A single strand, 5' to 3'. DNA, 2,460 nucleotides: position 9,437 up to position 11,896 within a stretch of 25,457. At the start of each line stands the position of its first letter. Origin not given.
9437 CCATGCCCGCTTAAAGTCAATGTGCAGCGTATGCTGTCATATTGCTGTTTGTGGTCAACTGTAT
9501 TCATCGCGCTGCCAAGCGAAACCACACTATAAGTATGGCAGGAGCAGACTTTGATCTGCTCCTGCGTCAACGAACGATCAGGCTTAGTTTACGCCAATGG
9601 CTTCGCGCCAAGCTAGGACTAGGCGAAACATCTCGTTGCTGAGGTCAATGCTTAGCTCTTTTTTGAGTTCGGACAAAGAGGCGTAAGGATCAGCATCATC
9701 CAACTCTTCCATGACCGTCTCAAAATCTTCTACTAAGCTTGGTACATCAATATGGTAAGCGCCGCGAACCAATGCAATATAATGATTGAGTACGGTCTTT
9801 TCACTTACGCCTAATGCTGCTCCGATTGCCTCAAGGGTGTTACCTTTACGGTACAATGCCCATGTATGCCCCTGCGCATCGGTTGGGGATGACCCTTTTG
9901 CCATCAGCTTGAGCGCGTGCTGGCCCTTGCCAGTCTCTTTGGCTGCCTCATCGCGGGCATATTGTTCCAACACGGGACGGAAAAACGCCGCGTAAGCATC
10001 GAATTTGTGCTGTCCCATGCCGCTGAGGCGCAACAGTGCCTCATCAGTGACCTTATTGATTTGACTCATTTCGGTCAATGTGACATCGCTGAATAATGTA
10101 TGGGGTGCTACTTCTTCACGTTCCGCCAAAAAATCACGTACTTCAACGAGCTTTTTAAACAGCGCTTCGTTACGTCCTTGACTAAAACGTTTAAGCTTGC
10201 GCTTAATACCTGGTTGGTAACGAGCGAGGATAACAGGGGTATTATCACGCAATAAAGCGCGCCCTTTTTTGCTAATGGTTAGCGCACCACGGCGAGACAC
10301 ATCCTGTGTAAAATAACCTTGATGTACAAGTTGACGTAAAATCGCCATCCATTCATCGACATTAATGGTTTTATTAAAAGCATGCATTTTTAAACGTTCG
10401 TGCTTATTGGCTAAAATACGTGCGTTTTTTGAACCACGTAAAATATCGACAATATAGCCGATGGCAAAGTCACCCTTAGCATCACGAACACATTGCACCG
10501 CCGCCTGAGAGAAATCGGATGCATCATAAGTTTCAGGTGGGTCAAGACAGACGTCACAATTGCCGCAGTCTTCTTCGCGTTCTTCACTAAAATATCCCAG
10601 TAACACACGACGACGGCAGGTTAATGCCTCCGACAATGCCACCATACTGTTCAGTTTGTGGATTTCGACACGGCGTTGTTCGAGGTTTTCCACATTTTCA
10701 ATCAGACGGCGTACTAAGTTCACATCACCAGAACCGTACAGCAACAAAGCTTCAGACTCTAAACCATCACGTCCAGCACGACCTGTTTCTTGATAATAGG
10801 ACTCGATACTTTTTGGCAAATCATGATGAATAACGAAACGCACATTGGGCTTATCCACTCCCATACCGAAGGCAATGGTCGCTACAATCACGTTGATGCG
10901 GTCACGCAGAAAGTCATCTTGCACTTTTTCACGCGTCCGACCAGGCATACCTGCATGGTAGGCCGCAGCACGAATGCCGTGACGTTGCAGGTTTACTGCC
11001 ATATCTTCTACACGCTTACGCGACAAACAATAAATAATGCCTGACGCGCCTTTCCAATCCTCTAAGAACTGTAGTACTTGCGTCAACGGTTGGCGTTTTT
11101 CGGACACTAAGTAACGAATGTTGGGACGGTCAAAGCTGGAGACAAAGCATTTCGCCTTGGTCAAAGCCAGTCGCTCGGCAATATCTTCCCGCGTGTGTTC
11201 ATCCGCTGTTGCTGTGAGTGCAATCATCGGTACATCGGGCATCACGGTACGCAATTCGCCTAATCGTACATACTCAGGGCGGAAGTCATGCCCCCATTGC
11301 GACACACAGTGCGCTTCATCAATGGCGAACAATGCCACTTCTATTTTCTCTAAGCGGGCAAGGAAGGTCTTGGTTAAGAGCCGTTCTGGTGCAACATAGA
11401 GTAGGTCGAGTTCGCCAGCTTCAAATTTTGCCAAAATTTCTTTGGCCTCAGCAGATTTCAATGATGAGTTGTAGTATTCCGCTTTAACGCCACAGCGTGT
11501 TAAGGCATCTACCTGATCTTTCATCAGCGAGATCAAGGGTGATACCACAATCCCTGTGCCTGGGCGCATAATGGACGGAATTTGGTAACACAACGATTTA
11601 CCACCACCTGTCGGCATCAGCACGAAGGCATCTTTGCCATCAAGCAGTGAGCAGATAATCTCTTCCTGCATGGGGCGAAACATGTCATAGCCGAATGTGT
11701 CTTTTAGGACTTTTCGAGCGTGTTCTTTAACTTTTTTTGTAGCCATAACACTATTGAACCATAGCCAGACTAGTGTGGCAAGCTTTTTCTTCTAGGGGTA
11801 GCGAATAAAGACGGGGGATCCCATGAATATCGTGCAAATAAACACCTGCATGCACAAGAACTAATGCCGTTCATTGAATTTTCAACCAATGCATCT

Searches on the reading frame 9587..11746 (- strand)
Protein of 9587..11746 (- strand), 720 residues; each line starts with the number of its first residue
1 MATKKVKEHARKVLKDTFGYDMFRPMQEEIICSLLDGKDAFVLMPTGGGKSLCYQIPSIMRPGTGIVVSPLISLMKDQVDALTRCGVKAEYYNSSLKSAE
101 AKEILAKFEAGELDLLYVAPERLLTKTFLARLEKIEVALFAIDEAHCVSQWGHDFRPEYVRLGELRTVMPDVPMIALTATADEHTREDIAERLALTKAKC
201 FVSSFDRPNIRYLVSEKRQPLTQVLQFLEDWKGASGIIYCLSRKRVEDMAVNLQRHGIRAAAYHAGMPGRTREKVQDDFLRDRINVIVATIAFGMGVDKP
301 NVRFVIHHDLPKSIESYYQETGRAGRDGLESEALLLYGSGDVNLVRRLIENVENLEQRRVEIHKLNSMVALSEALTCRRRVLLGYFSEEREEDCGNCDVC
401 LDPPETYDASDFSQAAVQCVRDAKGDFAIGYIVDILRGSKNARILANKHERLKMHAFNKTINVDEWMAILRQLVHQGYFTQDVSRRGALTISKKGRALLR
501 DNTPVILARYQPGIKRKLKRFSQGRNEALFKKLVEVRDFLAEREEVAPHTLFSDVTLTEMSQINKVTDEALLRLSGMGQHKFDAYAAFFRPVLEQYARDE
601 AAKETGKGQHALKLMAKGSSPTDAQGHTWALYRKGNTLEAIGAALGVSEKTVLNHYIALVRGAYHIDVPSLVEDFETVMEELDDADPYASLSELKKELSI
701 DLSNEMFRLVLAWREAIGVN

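Call 51: find_homologous_proteins(query=window:9587-11746:-, max_evalue=1e-100)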
Query window:9587-11746:- (720 aa): 8000 proteins with E <= 1e-100 among 8000 candidates; the best 120 are listed.
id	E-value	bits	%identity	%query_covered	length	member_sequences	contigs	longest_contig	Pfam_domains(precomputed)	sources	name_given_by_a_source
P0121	0.0e+0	1549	95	100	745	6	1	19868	PF09382.18,PF00270.36,PF00570.29,PF16124.11,PF14493.13,PF00271.38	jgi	-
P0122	0.0e+0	1434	87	100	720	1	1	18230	PF09382.18,PF00270.36,PF00570.29,PF16124.11,PF14493.13,PF00271.38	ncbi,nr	ncbi:MAG: DNA helicase RecQ [Mariprofundaceae bacterium]|nr:DNA helicase RecQ [Mariprofundaceae bact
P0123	0.0e+0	1420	86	100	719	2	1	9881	PF09382.18,PF00270.36,PF00570.29,PF16124.11,PF14493.13,PF00271.38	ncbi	-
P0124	0.0e+0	1412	87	100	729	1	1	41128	PF09382.18,PF00270.36,PF00570.29,PF16124.11,PF14493.13,PF00271.38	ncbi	-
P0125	0.0e+0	1262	77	100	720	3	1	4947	PF09382.18,PF00270.36,PF00570.29,PF16124.11,PF14493.13,PF00271.38,PF04851.22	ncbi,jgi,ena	-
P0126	0.0e+0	1253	77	100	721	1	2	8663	PF09382.18,PF00270.36,PF00570.29,PF16124.11,PF14493.13,PF00271.38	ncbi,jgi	jgi:ATP-dependent DNA helicase RecQ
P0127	0.0e+0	1248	75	100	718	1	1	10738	PF09382.18,PF00270.36,PF00570.29,PF16124.11,PF14493.13,PF00271.38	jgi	-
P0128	0.0e+0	1247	76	100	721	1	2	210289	PF09382.18,PF00270.36,PF00570.29,PF16124.11,PF14493.13,PF00271.38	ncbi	-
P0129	0.0e+0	1247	76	100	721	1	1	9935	PF09382.18,PF00270.36,PF00570.29,PF16124.11,PF14493.13,PF00271.38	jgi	-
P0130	0.0e+0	1246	76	100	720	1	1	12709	PF09382.18,PF00270.36,PF00570.29,PF16124.11,PF14493.13,PF00271.38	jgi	-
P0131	0.0e+0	1244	75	100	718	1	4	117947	PF09382.18,PF00270.36,PF00570.29,PF16124.11,PF14493.13,PF00271.38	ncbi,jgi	jgi:ATP-dependent DNA helicase RecQ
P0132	0.0e+0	1243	75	100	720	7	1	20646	PF09382.18,PF00270.36,PF00570.29,PF16124.11,PF14493.13,PF00271.38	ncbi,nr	ncbi:MAG: DNA helicase RecQ [Mariprofundaceae bacterium]|nr:DNA helicase RecQ [Mariprofundaceae bact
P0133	0.0e+0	1243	75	100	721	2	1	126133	PF09382.18,PF00270.36,PF00570.29,PF16124.11,PF14493.13,PF00271.38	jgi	-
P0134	0.0e+0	1241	76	100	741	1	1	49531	PF09382.18,PF00270.36,PF00570.29,PF16124.11,PF14493.13,PF00271.38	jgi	-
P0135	0.0e+0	1238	75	100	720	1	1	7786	PF09382.18,PF00270.36,PF00570.29,PF16124.11,PF14493.13,PF00271.38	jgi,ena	-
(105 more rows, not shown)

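Call 52: find_encoding_contigs(protein=P0121, flank=8000, max_places=6)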
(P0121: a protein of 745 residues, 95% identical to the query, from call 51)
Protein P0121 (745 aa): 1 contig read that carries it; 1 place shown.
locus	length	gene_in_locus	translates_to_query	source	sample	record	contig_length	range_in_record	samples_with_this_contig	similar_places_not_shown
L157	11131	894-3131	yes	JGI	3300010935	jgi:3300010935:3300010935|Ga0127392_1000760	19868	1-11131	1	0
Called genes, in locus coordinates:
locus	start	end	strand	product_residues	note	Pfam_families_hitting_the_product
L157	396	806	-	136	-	PF00072:Response_reg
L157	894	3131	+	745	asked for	PF00270:DEAD, PF00271:Helicase_C, PF16124:RecQ_Zn_bind, PF09382:RQC, PF00570:HRDC, PF14493:HTH_40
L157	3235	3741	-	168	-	PF00300:His_Phos_1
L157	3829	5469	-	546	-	-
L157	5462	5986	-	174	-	PF06271:RDD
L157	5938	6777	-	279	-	PF00950:ABC-3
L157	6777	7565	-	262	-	PF00005:ABC_tran, PF02463:SMC_N (faint), PF13304:AAA_21 (faint)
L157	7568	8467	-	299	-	PF01297:ZnuA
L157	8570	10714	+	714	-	-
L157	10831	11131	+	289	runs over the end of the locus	PF01171:ATP_bind_3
